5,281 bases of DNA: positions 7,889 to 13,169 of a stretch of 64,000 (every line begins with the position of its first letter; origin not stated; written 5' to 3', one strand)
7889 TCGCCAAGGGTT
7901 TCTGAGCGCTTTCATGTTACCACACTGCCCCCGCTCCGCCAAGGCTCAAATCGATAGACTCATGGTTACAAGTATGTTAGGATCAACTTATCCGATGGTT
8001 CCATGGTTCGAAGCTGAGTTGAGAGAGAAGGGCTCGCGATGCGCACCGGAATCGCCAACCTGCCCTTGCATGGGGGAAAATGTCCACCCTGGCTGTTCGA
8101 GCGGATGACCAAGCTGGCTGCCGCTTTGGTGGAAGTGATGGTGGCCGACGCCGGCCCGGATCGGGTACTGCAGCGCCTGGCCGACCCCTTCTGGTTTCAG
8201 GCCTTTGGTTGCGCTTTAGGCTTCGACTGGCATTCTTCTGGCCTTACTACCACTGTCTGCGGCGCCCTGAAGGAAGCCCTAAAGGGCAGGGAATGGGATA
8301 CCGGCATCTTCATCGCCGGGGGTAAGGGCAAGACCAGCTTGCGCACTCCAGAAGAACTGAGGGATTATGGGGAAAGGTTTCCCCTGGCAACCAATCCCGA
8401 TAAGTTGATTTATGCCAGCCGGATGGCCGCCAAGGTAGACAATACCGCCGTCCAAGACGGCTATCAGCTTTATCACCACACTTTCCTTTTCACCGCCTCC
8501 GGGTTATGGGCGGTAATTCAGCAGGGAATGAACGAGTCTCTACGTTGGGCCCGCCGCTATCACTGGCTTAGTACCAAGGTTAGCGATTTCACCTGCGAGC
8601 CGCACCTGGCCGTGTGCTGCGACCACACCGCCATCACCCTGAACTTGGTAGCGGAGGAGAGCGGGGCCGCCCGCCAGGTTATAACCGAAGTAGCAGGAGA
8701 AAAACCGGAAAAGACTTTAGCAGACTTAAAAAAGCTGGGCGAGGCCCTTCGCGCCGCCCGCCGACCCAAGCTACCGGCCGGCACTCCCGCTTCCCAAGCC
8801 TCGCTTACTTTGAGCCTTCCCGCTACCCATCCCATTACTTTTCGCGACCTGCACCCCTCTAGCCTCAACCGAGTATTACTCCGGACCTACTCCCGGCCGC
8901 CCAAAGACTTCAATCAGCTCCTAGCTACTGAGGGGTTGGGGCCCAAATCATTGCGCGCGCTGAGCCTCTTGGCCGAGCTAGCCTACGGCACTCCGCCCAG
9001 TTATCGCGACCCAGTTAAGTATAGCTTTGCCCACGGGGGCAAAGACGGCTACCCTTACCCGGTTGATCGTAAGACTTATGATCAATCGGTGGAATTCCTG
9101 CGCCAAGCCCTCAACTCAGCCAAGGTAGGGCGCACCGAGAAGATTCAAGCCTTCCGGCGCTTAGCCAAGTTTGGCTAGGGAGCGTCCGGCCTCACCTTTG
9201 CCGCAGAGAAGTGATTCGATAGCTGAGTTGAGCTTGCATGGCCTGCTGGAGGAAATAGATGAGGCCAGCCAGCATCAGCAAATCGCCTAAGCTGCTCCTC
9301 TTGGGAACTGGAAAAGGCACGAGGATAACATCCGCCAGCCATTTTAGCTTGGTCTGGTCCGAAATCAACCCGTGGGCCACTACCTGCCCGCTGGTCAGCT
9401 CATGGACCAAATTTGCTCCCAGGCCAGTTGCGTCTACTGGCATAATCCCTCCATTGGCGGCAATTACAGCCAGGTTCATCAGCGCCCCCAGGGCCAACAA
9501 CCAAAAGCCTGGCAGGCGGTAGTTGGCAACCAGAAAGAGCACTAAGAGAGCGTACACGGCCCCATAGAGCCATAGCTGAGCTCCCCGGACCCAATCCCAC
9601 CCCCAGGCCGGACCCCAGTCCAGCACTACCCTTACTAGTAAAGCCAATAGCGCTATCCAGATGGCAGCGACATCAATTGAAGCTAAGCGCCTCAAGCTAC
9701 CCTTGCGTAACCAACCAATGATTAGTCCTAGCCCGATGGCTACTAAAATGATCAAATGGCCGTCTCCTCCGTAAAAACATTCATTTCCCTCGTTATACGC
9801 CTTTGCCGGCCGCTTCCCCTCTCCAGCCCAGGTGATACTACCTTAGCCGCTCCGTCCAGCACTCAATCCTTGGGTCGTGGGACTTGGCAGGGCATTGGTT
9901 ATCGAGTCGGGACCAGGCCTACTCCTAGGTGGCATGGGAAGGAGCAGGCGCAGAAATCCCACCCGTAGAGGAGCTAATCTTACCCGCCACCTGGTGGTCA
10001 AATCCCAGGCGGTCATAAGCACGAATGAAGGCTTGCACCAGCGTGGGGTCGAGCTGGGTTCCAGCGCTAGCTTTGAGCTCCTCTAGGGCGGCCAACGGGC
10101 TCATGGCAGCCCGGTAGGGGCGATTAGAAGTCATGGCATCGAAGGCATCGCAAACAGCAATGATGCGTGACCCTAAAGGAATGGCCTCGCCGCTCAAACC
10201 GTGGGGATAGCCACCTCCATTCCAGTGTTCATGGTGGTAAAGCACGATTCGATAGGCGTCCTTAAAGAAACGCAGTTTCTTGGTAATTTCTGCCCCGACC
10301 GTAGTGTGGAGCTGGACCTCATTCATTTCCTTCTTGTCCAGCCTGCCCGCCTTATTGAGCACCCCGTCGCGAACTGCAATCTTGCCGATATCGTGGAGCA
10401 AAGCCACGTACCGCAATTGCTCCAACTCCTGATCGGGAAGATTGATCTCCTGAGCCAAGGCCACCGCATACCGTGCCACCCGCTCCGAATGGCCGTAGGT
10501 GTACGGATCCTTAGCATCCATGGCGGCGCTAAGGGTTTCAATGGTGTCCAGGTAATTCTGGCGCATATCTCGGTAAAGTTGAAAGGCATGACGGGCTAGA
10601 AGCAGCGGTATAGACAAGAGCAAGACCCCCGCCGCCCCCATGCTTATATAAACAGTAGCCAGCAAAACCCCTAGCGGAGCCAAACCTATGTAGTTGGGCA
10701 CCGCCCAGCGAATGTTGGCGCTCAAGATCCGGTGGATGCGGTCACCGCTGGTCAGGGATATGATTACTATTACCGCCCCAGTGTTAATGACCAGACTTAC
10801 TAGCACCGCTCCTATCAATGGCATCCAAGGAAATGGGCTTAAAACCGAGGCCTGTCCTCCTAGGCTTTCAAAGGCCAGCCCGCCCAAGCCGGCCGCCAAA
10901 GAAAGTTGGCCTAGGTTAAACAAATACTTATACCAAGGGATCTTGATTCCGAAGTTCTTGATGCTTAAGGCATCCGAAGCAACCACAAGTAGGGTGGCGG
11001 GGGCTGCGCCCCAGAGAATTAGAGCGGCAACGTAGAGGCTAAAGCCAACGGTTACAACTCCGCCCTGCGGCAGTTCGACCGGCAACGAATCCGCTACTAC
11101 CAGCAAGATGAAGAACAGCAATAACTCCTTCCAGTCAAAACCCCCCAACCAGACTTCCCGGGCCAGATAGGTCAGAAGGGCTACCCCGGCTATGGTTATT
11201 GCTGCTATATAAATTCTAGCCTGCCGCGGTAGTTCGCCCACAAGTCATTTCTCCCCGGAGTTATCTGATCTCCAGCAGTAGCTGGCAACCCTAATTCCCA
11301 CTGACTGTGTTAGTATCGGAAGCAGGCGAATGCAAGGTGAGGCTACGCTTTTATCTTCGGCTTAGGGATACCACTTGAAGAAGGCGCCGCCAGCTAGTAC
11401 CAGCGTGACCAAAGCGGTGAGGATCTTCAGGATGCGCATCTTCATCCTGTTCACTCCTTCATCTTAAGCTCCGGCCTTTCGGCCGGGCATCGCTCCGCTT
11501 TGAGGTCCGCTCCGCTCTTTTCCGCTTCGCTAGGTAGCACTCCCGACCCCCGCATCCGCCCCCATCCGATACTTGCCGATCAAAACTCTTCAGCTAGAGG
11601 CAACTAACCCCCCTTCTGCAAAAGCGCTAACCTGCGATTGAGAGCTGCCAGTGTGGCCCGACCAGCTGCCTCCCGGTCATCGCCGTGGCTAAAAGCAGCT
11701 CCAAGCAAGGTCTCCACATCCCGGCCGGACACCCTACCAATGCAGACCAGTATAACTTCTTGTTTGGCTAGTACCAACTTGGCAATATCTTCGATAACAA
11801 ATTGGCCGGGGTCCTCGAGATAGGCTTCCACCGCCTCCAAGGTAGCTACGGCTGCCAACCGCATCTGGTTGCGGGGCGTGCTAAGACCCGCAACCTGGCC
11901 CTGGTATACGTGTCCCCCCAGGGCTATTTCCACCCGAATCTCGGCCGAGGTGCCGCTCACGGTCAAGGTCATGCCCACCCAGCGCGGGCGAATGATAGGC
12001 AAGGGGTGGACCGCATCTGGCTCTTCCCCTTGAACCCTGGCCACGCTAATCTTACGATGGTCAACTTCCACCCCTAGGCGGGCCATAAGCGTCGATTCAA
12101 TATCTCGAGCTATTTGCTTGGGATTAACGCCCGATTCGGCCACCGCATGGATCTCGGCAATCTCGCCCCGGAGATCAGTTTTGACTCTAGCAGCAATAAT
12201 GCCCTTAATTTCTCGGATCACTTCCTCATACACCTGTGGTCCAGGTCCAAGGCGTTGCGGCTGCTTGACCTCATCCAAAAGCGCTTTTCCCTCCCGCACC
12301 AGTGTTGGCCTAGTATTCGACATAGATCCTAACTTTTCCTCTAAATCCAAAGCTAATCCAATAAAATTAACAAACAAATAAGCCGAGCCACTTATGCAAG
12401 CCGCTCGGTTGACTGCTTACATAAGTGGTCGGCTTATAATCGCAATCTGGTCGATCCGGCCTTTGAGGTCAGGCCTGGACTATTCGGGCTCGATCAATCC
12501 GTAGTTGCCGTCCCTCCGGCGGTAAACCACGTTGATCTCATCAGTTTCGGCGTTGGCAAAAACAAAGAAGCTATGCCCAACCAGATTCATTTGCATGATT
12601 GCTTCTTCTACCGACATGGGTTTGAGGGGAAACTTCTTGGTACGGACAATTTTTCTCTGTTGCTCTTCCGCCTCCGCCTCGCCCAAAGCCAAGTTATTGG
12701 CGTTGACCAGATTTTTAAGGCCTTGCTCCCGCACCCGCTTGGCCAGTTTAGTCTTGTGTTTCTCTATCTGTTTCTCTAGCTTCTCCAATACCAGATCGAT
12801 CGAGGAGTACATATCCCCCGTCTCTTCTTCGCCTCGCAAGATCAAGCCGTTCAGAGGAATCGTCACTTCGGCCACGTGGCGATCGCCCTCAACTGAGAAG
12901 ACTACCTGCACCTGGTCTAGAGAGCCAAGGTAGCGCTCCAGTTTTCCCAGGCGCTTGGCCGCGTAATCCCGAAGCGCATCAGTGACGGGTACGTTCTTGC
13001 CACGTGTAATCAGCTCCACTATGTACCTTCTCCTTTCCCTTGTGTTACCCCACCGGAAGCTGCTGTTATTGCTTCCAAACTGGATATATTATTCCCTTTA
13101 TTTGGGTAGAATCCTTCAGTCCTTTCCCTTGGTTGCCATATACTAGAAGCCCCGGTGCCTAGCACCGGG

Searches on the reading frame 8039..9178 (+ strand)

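Call 49: search_protein_families(library=pfam, proteins=[window:8039-9178:+], max_evalue=0.0001)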
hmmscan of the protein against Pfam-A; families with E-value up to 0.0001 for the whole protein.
window:8039-9178:+ (379 aa): 1 family
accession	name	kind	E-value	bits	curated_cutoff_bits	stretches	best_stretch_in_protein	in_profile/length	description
PF05559.16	DUF763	-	2.9e-132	441.2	35.5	1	4-342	1-319/319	Protein of unknown function (DUF763)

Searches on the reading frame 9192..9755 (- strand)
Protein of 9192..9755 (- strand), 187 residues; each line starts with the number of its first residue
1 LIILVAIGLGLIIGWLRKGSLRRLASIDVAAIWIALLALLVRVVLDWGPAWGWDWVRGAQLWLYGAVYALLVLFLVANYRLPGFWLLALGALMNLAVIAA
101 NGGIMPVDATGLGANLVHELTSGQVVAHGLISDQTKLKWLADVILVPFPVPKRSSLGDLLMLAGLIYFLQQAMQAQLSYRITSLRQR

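Call 49: search_protein_families(library=pfam, proteins=[window:9192-9755:-], max_evalue=0.0001)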
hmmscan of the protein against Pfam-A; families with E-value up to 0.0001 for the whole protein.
window:9192-9755:- (187 aa): 1 family
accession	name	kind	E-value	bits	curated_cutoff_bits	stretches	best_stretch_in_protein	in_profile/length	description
PF17248.7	DUF5317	-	4.9e-32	111.5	25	1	27-170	2-151/151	Family of unknown function (DUF5317)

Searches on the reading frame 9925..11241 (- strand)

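Call 12: search_protein_families(library=pfam, proteins=[window:9925-11241:-], max_evalue=0.00001)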
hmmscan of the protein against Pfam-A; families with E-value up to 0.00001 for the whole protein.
window:9925-11241:- (438 aa): 3 families
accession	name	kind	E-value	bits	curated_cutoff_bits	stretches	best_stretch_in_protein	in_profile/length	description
PF13487.12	HD_5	-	5.8e-40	137.3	27.2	1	237-401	3-170/170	HD domain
PF01966.28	HD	-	1e-23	84.3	22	1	248-370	1-116/116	HD domain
PF20972.2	MASE9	-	5.2e-10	40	24.3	1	52-221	40-197/203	MASE9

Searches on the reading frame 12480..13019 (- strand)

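Call 49: search_protein_families(library=pfam, proteins=[window:12480-13019:-], max_evalue=0.0001)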
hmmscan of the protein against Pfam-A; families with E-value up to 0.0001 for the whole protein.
window:12480-13019:- (179 aa): 2 families
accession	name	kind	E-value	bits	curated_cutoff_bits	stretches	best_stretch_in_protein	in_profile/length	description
PF16321.10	Ribosom_S30AE_C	-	5.2e-33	113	25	1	120-175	2-57/57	Sigma 54 modulation/S30EA ribosomal protein C terminus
PF02482.25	Ribosomal_S30AE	-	9.9e-27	94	23.7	1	5-92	3-87/88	Sigma 54 modulation protein / S30EA ribosomal protein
